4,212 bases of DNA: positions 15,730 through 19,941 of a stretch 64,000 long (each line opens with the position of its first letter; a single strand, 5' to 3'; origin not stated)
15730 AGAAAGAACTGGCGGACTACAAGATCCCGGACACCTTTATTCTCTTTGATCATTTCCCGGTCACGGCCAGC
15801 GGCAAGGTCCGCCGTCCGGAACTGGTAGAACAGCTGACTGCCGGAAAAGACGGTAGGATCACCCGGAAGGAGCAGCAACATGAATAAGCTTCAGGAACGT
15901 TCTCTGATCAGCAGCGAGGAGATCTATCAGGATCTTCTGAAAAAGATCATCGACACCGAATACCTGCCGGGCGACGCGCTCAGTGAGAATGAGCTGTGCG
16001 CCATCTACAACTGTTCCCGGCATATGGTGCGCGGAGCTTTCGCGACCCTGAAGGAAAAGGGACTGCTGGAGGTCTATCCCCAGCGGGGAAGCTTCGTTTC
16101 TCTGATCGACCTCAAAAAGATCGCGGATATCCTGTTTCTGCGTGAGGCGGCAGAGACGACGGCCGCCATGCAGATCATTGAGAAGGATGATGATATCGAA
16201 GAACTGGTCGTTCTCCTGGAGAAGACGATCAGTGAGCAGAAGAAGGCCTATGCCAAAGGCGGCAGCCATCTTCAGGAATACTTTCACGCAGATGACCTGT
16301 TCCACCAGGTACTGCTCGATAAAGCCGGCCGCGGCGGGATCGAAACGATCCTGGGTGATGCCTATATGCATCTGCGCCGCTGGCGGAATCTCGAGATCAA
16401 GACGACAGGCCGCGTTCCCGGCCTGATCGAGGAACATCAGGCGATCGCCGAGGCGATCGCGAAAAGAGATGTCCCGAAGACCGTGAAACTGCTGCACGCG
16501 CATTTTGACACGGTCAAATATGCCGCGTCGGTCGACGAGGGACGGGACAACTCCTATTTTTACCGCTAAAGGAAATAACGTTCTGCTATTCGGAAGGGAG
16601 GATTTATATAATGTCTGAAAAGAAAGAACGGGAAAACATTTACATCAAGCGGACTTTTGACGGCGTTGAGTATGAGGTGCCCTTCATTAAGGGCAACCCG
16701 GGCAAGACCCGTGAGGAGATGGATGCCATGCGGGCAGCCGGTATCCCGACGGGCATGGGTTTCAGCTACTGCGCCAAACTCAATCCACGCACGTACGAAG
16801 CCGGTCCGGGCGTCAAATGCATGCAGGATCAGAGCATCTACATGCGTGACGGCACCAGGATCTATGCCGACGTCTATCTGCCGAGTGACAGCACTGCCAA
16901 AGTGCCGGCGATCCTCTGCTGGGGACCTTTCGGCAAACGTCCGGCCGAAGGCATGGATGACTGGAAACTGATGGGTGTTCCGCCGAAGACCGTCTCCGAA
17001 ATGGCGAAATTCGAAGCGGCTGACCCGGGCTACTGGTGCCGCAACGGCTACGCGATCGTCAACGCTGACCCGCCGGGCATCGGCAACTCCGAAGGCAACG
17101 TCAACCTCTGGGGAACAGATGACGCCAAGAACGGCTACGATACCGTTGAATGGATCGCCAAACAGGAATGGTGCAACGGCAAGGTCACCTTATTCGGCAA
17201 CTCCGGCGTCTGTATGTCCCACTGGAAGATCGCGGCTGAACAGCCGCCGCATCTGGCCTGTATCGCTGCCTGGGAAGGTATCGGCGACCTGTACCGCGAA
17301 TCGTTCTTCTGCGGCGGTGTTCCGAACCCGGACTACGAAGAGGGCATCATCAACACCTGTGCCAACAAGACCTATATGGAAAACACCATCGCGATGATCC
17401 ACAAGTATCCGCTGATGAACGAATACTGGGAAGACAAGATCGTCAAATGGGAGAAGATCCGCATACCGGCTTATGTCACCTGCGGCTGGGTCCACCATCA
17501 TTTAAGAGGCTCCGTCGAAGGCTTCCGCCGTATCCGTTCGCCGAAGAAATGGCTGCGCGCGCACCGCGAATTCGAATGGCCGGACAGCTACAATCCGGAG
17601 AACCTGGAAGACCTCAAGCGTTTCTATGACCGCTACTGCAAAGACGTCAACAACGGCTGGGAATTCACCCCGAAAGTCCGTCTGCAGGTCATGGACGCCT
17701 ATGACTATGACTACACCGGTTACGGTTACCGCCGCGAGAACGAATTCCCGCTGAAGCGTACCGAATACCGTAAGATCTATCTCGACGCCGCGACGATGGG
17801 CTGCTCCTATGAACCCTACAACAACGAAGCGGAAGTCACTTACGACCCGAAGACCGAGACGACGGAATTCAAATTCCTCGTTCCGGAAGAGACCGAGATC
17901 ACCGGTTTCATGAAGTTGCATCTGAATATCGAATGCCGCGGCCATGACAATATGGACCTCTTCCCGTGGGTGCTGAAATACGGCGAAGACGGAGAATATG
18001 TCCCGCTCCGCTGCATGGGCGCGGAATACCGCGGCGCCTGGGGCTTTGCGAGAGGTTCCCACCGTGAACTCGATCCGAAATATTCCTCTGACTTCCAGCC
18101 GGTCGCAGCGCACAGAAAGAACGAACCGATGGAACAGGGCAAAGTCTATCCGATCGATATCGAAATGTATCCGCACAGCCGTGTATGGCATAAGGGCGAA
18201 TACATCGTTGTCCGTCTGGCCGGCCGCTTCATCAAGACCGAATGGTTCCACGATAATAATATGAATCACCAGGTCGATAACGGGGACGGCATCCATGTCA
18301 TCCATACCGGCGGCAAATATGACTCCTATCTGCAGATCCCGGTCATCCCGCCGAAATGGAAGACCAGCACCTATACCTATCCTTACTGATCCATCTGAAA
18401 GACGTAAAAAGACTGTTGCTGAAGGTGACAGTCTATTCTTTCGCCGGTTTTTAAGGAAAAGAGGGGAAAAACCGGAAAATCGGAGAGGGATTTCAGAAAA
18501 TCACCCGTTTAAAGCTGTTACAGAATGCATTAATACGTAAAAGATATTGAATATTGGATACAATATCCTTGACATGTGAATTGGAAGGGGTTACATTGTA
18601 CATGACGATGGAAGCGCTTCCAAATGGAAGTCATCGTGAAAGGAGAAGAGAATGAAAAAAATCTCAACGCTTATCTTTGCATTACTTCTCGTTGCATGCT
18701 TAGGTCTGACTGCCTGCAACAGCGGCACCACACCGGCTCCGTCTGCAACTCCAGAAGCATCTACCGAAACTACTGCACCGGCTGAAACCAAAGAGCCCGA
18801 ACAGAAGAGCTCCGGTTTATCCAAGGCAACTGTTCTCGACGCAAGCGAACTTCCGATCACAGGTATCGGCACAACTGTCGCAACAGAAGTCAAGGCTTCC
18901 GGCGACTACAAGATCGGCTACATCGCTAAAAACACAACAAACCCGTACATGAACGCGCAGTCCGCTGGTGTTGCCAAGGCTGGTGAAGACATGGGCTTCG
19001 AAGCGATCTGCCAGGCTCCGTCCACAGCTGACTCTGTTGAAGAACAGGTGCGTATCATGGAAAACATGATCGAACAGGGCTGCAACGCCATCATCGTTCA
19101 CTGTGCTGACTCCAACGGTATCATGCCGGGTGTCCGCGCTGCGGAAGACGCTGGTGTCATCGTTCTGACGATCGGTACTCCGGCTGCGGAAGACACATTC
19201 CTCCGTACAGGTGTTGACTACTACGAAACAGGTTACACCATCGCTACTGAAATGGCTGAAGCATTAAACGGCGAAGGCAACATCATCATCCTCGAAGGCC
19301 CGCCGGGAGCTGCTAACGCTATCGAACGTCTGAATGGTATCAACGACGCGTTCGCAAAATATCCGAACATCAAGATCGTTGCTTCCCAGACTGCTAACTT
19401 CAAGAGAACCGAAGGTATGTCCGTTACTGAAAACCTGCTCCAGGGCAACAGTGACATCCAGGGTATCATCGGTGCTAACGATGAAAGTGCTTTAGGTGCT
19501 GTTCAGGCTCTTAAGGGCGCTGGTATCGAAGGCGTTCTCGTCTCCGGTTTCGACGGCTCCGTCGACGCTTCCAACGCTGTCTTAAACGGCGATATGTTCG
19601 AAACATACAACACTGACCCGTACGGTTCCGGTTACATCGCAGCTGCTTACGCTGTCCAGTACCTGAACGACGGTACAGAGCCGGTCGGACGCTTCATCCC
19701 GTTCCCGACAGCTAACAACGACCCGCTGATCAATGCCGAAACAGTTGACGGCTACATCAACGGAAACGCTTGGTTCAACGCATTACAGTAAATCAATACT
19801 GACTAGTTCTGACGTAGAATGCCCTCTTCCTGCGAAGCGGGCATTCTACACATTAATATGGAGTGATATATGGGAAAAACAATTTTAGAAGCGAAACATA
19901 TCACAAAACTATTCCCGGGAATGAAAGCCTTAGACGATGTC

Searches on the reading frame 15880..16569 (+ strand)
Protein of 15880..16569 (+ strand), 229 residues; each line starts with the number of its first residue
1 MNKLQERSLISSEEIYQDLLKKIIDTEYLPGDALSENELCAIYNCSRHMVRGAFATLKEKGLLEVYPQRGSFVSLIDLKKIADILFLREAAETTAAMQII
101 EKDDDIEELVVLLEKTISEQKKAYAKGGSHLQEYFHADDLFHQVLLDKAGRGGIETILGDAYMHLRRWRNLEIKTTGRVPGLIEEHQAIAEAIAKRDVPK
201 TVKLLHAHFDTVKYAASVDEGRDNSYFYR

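Call 63: search_protein_families(library=pfam, proteins=[window:15880-16569:+], max_evalue=0.00001)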
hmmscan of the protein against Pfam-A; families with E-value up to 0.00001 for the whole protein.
window:15880-16569:+ (229 aa): 2 families
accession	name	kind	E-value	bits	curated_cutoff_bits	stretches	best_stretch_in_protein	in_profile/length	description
PF00392.27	GntR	-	3e-16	59.3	27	1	12-73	2-64/64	Bacterial regulatory proteins, gntR family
PF07729.17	FCD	-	2.5e-15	57.4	24.3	1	83-210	1-124/125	FCD domain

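Call 84: search_protein_families(library=ncbifam, proteins=[window:15880-16569:+], max_evalue=1e-8)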
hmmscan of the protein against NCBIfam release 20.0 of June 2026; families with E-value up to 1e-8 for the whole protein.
window:15880-16569:+ (229 aa): 4 families
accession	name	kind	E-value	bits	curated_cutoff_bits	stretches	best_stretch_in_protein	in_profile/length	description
TIGR03338.1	phnR_burk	equivalog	1.3e-22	80.5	271.5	1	15-211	16-208/212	phosphonate utilization associated transcriptional regulator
NF003011.0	PRK03837.1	subfamily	2.1e-14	53.7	260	0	12-65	15-69/241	transcriptional regulator NanR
TIGR02404.1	trehalos_R_Bsub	equivalog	6e-11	42.4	211.95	1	13-92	3-85/233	trehalose operon repressor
TIGR02018.2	his_ut_repres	equivalog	6.3e-09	35.5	220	1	13-75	2-65/226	histidine utilization transcriptional repressor HutC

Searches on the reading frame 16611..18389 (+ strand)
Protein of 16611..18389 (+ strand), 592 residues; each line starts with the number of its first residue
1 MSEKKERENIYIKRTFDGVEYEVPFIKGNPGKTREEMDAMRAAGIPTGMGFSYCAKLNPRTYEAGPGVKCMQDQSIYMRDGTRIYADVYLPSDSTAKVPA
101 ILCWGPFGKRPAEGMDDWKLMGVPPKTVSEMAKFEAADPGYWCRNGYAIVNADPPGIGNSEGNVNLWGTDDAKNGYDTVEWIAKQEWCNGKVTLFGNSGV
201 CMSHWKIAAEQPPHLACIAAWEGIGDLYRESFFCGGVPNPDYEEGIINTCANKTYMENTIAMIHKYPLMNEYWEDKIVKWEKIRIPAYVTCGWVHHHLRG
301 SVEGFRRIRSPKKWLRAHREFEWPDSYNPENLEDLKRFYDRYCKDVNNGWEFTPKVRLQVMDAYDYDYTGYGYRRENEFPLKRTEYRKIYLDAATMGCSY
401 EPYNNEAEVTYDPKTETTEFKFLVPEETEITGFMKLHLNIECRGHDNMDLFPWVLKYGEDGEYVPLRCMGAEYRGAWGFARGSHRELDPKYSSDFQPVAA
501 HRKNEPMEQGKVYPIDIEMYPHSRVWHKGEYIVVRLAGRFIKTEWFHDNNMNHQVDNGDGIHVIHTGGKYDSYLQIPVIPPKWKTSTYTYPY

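Call 63: search_protein_families(library=pfam, proteins=[window:16611-18389:+], max_evalue=0.00001)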
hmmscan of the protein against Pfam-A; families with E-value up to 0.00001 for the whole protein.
window:16611-18389:+ (592 aa): 2 families
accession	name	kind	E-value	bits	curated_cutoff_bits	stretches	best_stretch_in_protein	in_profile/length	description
PF02129.25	Peptidase_S15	-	2.1e-34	119.9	23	1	80-239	1-144/262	X-Pro dipeptidyl-peptidase (S15 family)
PF08530.16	PepX_C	-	2.9e-26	93.2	22.5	1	348-575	1-217/217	X-Pro dipeptidyl-peptidase C-terminal non-catalytic domain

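Call 72: search_protein_families(library=ncbifam, proteins=[window:16611-18389:+], max_evalue=1e-20)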
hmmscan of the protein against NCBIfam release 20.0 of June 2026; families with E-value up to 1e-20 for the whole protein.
window:16611-18389:+ (592 aa): 1 family
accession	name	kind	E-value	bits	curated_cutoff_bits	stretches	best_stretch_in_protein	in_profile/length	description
TIGR00976.1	CocE_NonD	subfamily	5e-58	197.5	66.3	1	77-236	2-143/550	CocE/NonD family hydrolase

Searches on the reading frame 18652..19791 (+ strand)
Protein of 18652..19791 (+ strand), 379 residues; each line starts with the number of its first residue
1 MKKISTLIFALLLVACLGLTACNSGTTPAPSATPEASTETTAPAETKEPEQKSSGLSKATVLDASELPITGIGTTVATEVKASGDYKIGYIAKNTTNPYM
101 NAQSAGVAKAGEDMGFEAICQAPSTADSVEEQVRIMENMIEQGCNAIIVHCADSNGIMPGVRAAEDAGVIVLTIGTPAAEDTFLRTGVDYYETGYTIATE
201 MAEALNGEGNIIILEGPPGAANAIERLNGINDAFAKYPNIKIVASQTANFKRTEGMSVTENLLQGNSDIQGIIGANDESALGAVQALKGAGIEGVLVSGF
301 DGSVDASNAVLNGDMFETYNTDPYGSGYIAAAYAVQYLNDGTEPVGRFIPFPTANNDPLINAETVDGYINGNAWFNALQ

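Call 63: search_protein_families(library=pfam, proteins=[window:18652-19791:+], max_evalue=0.00001)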
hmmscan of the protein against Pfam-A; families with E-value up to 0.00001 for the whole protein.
window:18652-19791:+ (379 aa): 3 families
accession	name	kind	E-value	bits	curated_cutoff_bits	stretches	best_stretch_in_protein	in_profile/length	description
PF13407.12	Peripla_BP_4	-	3.9e-57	194.2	35.1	1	88-339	1-255/258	Periplasmic binding protein domain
PF00532.27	Peripla_BP_1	-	1.6e-14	54.5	22.2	1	87-315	3-238/281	Periplasmic binding proteins and sugar binding domain of LacI family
PF13377.12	Peripla_BP_3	-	3e-07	31.1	26.5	0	214-347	15-154/167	Periplasmic binding protein-like domain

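Call 84: search_protein_families(library=ncbifam, proteins=[window:18652-19791:+], max_evalue=1e-8)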
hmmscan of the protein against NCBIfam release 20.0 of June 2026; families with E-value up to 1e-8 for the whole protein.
window:18652-19791:+ (379 aa): 9 families
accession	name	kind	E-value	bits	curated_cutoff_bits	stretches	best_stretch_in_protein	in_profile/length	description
NF007936.0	PRK10653.1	equivalog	6.4e-34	117.6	337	1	77-338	18-277/295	ribose ABC transporter substrate-binding protein RbsB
NF007254.0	PRK09701.1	equivalog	1.3e-29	103.4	335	1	72-328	13-277/311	D-allose transporter substrate-binding protein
NF041827.1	YtfQ_transport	equivalog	1.5e-26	93.1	510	1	126-345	64-293/320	galactofuranose ABC transporter, galactofuranose-binding protein YtfQ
TIGR02637.1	RhaS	equivalog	1.2e-22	80.6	342.25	1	88-338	1-256/302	rhamnose ABC transporter substrate-binding protein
NF011937.0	PRK15408.1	equivalog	1e-18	67.3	384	1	77-346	19-291/340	autoinducer 2 ABC transporter substrate-binding protein LsrB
TIGR02634.1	xylF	equivalog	3.6e-18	66.2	389.55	1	109-336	22-253/302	D-xylose ABC transporter substrate-binding protein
NF052284.1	rhzpin_SBP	equivalog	4.8e-16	58.8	420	1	95-340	11-257/289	rhizopine catabolism ABC transporter substrate-binding protein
NF007680.0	PRK10355.1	equivalog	2.3e-09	36.9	504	1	108-314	48-258/331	D-xylose ABC transporter substrate-binding protein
NF007075.0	PRK09526.1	subfamily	7.2e-09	35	340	1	192-307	166-282/358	LacI family DNA-binding transcriptional regulator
